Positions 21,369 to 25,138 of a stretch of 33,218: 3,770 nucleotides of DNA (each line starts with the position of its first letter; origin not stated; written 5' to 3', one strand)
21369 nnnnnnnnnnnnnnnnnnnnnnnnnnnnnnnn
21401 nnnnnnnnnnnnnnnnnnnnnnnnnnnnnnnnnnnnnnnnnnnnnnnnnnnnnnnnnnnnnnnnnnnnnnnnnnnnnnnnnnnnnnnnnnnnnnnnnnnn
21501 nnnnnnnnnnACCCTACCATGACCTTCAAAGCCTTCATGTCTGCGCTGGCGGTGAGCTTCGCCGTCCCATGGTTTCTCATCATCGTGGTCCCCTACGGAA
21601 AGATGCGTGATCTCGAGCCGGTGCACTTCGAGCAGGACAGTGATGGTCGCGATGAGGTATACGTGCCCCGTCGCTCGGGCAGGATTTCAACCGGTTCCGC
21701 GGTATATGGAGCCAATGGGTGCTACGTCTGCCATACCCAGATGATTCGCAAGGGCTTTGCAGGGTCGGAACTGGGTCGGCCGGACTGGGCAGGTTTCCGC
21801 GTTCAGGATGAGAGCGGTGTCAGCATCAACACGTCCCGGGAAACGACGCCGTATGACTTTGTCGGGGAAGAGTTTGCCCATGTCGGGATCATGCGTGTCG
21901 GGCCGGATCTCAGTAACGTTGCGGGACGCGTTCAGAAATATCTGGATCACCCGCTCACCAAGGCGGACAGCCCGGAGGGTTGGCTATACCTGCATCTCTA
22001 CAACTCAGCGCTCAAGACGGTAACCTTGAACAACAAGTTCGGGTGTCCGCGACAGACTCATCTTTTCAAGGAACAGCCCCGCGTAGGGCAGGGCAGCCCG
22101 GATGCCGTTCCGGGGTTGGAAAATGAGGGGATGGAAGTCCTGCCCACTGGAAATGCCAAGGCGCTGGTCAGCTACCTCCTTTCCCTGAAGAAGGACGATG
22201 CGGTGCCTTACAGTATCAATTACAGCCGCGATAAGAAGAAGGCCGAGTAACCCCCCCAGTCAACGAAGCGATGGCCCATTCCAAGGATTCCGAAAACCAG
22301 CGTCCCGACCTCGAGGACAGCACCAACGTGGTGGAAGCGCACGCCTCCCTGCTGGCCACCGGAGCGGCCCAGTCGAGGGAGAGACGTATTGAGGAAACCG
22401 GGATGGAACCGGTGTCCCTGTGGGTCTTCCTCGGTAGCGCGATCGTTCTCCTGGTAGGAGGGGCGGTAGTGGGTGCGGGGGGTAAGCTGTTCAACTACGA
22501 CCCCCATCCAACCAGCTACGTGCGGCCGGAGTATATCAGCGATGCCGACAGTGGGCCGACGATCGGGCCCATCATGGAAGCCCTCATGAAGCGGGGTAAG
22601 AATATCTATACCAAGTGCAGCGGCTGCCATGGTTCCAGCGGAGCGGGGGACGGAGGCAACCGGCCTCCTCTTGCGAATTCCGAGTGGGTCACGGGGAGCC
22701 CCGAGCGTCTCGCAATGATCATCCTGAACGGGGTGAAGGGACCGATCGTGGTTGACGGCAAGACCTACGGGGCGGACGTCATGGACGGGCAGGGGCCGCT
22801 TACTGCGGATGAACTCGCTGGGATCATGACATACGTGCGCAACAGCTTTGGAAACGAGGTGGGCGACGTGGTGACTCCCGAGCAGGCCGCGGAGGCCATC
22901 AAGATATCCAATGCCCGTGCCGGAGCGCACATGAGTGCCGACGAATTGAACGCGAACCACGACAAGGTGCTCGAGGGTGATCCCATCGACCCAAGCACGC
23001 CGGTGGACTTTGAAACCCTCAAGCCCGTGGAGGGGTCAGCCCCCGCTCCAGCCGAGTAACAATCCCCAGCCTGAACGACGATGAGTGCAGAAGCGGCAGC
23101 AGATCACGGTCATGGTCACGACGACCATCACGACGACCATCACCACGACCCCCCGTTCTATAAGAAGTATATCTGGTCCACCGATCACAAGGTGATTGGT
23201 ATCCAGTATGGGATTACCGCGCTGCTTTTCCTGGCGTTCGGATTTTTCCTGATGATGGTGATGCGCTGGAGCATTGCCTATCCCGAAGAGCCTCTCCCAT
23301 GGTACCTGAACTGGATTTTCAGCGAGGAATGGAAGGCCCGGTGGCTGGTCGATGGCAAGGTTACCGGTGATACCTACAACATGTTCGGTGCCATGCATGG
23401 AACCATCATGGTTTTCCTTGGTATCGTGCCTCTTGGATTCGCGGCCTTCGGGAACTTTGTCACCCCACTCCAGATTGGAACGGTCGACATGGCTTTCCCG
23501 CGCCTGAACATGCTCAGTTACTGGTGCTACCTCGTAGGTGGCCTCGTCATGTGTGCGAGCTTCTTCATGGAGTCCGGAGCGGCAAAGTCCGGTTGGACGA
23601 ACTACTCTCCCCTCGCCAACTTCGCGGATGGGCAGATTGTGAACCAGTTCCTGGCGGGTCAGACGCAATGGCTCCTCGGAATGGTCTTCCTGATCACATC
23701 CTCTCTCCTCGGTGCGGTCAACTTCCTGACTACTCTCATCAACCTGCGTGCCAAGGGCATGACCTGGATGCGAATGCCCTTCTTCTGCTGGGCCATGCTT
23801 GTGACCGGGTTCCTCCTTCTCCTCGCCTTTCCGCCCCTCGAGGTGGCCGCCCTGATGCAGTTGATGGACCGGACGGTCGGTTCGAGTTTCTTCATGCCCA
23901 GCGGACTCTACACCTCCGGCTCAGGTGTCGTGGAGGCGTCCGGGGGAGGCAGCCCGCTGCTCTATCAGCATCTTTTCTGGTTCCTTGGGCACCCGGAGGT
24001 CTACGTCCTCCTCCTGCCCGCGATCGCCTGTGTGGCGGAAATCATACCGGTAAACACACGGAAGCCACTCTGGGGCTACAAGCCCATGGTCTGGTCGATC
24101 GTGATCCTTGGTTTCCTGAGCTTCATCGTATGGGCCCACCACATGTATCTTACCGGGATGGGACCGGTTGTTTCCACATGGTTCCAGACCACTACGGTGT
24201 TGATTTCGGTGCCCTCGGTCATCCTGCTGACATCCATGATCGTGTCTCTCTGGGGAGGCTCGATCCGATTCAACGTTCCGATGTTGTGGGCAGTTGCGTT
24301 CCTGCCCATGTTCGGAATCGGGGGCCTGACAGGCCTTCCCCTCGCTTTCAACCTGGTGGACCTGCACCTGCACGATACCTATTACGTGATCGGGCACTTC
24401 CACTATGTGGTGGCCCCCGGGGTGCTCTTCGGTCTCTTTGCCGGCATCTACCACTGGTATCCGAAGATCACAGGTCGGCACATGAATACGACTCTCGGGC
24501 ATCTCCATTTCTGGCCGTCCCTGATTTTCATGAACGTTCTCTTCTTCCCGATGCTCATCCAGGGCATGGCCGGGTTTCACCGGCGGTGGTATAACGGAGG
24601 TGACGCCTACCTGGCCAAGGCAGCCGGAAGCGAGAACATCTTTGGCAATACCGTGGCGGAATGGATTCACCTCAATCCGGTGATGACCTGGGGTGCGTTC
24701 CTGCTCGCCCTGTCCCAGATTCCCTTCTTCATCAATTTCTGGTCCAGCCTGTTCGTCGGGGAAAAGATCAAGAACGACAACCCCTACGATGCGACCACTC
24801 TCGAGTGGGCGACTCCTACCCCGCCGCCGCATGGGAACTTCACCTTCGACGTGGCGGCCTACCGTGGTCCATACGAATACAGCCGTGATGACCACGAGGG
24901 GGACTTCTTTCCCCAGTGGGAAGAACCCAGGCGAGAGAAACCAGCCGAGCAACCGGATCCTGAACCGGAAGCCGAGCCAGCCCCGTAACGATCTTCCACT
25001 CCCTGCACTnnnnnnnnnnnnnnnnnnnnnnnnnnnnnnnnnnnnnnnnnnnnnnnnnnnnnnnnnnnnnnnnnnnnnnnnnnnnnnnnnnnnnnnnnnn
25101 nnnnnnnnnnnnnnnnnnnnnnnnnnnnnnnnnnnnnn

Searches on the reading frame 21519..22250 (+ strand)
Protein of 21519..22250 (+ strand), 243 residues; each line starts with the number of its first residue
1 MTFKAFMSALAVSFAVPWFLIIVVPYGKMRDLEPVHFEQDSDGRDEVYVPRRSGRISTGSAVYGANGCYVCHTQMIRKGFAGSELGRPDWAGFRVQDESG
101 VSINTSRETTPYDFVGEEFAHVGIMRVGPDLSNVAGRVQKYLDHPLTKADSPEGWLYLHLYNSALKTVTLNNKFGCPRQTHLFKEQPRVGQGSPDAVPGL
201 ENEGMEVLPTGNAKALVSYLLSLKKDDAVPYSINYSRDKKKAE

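Call 5: search_protein_families(library=pfam, proteins=[window:21519-22250:+], max_evalue=0.001)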
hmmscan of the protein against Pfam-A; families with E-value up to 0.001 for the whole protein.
window:21519-22250:+ (243 aa): 1 family
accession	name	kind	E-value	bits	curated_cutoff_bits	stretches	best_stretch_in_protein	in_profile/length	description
PF02433.20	FixO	-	6.1e-05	23.1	29.6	1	57-78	51-72/219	Cytochrome C oxidase, mono-heme subunit/FixO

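Call 6: search_protein_families(library=ncbifam, proteins=[window:21519-22250:+], max_evalue=0.01)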
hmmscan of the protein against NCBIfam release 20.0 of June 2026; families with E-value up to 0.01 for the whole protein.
window:21519-22250:+ (243 aa): 3 families
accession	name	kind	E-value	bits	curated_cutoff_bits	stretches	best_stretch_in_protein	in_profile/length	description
NF011055.0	PRK14487.1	subfamily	6e-08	32.5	218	1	19-78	20-78/212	cbb3-type cytochrome c oxidase subunit II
TIGR00781.1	ccoO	equivalog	3.9e-06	26.7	200.65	1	19-78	14-72/232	cytochrome-c oxidase, cbb3-type subunit II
NF011053.0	PRK14485.1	subfamily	0.0045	15.2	1080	1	27-78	511-561/716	putative bifunctional cbb3-type cytochrome c oxidase subunit I/II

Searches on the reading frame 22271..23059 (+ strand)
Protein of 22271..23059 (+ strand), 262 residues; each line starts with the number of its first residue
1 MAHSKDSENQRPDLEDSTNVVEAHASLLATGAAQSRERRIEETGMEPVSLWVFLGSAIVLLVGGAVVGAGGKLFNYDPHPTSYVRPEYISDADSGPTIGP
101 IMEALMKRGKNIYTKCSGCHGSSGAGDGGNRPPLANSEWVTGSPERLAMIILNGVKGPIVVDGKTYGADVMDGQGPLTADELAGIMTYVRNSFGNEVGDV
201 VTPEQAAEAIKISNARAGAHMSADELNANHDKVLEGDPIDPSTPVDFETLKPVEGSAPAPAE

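Call 4: search_protein_families(library=pfam, proteins=[window:22271-23059:+], max_evalue=0.01)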
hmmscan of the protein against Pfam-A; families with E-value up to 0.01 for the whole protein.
window:22271-23059:+ (262 aa): 2 families
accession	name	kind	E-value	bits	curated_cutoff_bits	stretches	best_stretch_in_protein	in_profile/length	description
PF00034.26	Cytochrom_C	-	1.7e-10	42.5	21.3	1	107-191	2-88/90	Cytochrome c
PF13442.11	Cytochrome_CBB3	-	4e-07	30.7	27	1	106-189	3-68/68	Cytochrome C oxidase, cbb3-type, subunit III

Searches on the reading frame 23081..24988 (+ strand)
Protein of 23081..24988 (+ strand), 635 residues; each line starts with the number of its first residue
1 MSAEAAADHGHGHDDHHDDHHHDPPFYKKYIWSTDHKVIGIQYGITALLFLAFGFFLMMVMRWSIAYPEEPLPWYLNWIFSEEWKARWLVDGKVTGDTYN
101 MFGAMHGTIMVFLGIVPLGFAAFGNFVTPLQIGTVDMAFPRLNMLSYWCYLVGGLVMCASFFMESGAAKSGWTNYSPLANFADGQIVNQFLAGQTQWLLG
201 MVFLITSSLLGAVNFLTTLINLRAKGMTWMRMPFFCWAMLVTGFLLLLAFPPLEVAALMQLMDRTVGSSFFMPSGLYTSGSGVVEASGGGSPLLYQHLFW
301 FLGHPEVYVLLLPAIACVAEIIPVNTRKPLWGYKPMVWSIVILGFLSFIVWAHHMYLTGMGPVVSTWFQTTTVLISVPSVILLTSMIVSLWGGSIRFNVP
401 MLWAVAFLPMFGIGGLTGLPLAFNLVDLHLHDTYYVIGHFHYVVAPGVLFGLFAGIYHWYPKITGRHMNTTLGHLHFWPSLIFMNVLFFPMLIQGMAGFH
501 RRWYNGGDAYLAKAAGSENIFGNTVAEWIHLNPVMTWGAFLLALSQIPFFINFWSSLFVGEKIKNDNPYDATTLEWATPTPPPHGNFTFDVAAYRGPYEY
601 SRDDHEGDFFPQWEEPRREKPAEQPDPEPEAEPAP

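Call 4: search_protein_families(library=pfam, proteins=[window:23081-24988:+], max_evalue=0.01)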
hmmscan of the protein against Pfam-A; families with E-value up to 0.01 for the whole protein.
window:23081-24988:+ (635 aa): 1 family
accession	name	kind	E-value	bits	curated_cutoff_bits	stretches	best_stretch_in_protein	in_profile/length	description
PF00115.25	COX1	-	3.7e-131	438.4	34.8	1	39-541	2-436/436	Cytochrome C and Quinol oxidase polypeptide I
